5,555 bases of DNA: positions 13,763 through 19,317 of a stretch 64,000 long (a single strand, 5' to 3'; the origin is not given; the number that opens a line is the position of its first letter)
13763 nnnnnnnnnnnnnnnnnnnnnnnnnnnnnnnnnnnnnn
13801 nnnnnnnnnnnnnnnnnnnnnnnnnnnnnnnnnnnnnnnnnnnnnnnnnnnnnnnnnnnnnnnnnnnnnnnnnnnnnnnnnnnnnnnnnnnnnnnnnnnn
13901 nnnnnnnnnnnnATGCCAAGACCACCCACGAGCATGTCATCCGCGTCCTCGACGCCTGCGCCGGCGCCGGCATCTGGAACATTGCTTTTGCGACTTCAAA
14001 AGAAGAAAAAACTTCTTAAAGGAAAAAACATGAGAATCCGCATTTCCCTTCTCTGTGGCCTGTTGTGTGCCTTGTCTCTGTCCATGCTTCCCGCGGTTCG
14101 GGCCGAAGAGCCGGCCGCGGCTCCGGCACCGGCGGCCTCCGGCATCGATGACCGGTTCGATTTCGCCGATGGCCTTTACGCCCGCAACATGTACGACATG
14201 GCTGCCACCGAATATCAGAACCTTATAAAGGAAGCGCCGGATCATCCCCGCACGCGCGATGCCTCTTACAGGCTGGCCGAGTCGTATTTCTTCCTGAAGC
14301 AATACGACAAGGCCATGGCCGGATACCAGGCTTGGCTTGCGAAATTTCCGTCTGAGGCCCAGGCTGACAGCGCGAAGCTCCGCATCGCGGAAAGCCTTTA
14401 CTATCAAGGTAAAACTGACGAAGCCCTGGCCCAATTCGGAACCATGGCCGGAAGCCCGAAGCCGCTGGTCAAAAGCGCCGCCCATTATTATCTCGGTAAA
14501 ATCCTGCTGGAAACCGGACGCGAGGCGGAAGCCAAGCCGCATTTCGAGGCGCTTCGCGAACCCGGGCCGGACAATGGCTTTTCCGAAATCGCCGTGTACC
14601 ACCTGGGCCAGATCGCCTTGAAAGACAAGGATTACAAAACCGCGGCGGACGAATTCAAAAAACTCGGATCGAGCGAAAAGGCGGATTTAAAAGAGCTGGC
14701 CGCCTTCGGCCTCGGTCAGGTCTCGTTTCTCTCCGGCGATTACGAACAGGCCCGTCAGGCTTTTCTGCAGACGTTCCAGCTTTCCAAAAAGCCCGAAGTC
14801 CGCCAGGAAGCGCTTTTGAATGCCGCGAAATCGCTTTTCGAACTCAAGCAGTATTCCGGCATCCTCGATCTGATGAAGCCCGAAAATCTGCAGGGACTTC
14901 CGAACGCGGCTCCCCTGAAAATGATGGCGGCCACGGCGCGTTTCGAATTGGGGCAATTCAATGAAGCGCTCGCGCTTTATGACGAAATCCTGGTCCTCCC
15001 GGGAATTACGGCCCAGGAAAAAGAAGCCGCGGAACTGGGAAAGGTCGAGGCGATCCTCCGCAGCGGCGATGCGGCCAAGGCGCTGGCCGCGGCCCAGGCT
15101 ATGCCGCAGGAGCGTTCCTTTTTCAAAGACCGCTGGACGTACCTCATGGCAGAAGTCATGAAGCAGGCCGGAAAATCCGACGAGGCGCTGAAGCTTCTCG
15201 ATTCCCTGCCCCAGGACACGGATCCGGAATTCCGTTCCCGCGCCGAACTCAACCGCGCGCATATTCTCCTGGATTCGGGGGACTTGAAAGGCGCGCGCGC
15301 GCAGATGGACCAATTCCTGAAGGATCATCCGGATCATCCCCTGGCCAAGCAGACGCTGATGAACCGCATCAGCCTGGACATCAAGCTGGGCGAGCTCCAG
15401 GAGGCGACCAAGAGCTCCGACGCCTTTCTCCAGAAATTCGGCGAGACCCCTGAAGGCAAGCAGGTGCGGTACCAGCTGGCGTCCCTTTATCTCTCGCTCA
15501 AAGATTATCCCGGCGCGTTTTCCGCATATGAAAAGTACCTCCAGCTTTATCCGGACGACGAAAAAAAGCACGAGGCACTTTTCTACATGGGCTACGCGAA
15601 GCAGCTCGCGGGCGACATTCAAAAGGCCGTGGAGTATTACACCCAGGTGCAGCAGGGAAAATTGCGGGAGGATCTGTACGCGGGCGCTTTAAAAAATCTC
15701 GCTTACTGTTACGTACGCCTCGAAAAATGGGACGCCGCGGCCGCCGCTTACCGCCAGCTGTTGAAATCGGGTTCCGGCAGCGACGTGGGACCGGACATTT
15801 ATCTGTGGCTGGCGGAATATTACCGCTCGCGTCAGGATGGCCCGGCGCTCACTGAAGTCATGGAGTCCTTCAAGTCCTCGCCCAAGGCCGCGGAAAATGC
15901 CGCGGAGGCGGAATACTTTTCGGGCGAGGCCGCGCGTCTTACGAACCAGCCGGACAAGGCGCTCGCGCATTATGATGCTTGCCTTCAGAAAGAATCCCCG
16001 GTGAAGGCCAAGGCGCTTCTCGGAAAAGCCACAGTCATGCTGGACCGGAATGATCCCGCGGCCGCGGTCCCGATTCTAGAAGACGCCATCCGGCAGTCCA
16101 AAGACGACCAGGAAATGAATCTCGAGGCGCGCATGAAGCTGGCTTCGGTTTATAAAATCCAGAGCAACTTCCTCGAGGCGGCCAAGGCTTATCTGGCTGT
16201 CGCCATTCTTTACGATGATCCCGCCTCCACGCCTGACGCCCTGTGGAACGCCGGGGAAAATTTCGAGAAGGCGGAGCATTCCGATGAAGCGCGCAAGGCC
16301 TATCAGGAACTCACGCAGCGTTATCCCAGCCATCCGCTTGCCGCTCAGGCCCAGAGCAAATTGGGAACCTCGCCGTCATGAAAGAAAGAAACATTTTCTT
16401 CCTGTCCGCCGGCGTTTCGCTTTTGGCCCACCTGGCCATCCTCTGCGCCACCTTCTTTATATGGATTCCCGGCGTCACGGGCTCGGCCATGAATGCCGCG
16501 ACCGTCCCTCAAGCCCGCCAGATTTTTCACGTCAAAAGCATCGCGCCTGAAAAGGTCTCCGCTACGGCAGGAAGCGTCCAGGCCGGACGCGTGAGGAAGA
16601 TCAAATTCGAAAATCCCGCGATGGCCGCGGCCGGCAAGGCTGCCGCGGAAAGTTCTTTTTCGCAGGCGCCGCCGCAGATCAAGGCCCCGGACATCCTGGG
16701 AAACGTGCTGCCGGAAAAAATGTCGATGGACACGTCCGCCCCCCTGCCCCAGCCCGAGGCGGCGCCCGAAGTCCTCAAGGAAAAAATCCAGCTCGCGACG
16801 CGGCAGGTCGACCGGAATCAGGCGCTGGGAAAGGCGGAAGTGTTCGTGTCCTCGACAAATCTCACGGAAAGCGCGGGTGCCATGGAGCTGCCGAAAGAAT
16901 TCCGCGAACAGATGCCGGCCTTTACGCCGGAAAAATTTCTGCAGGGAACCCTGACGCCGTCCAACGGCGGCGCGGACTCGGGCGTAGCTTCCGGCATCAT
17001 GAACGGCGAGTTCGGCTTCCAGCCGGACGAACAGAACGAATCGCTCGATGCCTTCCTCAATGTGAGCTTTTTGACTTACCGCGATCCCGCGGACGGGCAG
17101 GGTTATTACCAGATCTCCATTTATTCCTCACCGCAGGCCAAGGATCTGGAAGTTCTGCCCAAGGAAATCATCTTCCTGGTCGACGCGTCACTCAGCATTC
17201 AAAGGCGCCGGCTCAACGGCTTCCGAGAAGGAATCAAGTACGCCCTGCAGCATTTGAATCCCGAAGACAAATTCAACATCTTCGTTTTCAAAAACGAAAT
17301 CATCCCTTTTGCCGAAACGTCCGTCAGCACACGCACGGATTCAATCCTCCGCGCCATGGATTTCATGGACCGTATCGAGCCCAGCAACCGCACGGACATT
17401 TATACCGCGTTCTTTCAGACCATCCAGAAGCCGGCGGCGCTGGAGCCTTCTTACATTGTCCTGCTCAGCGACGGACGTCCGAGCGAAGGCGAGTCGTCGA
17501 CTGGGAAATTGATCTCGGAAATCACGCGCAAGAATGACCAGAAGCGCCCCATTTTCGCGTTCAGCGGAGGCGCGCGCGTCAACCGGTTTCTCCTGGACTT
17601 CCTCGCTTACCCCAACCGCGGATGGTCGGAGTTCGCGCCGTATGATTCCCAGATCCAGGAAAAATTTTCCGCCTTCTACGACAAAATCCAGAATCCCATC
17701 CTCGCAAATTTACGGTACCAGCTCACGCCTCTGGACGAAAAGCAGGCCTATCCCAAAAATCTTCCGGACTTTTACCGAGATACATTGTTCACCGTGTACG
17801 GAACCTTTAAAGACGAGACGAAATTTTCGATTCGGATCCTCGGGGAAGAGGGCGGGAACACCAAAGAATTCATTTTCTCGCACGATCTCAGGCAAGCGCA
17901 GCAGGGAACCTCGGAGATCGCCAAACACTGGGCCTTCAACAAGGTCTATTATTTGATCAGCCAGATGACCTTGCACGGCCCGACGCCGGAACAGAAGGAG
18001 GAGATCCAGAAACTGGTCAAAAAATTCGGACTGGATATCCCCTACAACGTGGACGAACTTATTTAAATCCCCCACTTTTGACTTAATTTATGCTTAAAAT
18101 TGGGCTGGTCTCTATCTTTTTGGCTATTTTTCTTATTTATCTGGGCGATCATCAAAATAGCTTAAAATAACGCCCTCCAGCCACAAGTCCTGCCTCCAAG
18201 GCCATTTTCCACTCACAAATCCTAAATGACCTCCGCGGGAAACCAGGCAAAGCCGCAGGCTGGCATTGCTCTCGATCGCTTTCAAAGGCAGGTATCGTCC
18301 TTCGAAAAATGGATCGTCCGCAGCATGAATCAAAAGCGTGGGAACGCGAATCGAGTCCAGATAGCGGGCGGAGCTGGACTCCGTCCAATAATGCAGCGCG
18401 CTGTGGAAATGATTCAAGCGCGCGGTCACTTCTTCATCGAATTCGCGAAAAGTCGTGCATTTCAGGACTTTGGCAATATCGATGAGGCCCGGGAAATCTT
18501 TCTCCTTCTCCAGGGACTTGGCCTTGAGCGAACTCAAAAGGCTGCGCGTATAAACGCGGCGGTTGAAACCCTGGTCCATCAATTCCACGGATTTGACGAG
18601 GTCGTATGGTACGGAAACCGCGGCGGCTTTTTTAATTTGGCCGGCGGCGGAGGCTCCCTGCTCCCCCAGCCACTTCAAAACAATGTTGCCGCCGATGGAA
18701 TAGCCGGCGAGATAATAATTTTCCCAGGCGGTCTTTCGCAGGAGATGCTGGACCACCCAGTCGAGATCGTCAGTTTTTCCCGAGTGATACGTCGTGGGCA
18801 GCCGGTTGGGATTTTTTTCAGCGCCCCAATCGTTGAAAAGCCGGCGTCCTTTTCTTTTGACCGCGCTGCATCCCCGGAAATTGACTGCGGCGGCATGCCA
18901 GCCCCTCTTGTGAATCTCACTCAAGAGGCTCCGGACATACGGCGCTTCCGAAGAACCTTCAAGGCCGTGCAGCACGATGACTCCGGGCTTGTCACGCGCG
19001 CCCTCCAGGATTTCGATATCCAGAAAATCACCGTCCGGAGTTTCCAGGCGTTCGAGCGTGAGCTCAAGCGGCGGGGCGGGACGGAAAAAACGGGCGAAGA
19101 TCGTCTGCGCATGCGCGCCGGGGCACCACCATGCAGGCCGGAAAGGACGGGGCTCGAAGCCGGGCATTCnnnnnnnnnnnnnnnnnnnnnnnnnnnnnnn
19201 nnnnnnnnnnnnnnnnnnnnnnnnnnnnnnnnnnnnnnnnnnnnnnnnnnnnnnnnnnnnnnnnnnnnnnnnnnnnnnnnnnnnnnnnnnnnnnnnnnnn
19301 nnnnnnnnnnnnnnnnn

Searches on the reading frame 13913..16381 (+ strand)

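Call 23: search_protein_families(library=pfam, proteins=[window:13913-16381:+], max_evalue=0.00001)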
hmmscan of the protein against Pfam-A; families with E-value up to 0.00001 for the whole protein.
window:13913-16381:+ (822 aa): 16 families
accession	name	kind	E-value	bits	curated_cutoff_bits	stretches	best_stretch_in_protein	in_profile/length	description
PF13432.12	TPR_16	-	5.7e-43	145.4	32.7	1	156-221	1-64/65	Tetratricopeptide repeat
PF07719.23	TPR_2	-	7e-33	110.5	27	0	520-549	5-34/34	Tetratricopeptide repeat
PF13174.12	TPR_6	-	6.5e-32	108.4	26.3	0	775-806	1-32/33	Tetratricopeptide repeat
PF14559.12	TPR_19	-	3e-31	108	25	0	89-155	2-65/68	Tetratricopeptide repeat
PF13428.12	TPR_14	-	8.4e-31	103.7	23.5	0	518-551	3-36/44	Tetratricopeptide repeat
PF13424.12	TPR_12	-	1.4e-24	86.5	30.1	0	520-579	7-71/77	Tetratricopeptide repeat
PF00515.34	TPR_1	-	4.7e-16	58.3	27.8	0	519-549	4-34/34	Tetratricopeptide repeat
PF12895.13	ANAPC3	-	2.8e-14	53.6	27.2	0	101-176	12-80/82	Anaphase-promoting complex, cyclosome, subunit 3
PF09976.15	TPR_21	-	1.2e-13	51.7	25.5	1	97-212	58-170/193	Tetratricopeptide repeat-like domain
PF17874.7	TPR_MalT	-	1.7e-11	44.5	45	0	340-452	168-285/336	MalT-like TPR region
PF25058.1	ARM_TT21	-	5.6e-11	43.1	27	0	412-537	13-115/155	Tetratricopeptide repeat protein 21 ARM repeat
PF13181.12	TPR_8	-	2.5e-10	40.1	25.7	0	518-549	3-34/34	Tetratricopeptide repeat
PF13525.12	YfiO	-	3.2e-10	40.6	25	0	490-561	16-87/203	Outer membrane lipoprotein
PF07721.20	TPR_4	-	3.6e-09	36.8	27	0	443-467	2-26/26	Tetratricopeptide repeat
PF13176.12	TPR_7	-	6.2e-07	29.5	27.9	0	592-617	1-26/36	Tetratricopeptide repeat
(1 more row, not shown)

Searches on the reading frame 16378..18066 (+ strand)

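Call 23: search_protein_families(library=pfam, proteins=[window:16378-18066:+], max_evalue=0.00001)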
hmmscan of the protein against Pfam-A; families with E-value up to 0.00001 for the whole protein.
window:16378-18066:+ (562 aa): 3 families
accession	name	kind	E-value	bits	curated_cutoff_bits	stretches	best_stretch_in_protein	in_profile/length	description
PF13768.12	VWA_3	-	2.8e-11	44.1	27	1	263-419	2-155/155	von Willebrand factor type A domain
PF13519.12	VWA_2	-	2.2e-06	28.7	27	1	264-366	1-106/107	von Willebrand factor type A domain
PF00092.34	VWA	-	5.7e-06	27.1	23.8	0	264-404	2-146/174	von Willebrand factor type A domain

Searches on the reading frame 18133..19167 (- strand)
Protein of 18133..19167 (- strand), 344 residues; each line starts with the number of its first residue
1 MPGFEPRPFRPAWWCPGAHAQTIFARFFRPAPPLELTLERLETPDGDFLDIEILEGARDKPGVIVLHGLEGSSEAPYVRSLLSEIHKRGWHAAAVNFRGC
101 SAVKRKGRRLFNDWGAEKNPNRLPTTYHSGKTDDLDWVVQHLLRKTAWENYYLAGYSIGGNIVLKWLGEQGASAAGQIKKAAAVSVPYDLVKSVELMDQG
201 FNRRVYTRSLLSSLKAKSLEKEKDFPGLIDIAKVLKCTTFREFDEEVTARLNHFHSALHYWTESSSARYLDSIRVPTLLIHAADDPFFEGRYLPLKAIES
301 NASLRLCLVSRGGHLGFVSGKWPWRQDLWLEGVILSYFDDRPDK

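Call 21: search_protein_families(library=pfam, proteins=[window:18133-19167:-], max_evalue=0.001)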
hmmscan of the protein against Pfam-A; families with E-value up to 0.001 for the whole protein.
window:18133-19167:- (344 aa): 2 families
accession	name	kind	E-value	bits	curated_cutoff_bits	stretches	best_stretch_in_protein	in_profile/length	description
PF00561.26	Abhydrolase_1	-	8e-14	52.3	25.8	1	63-175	3-91/245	alpha/beta hydrolase fold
PF12146.15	Hydrolase_4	-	7.4e-11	42.2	27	1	62-287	6-204/239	Serine aminopeptidase, S33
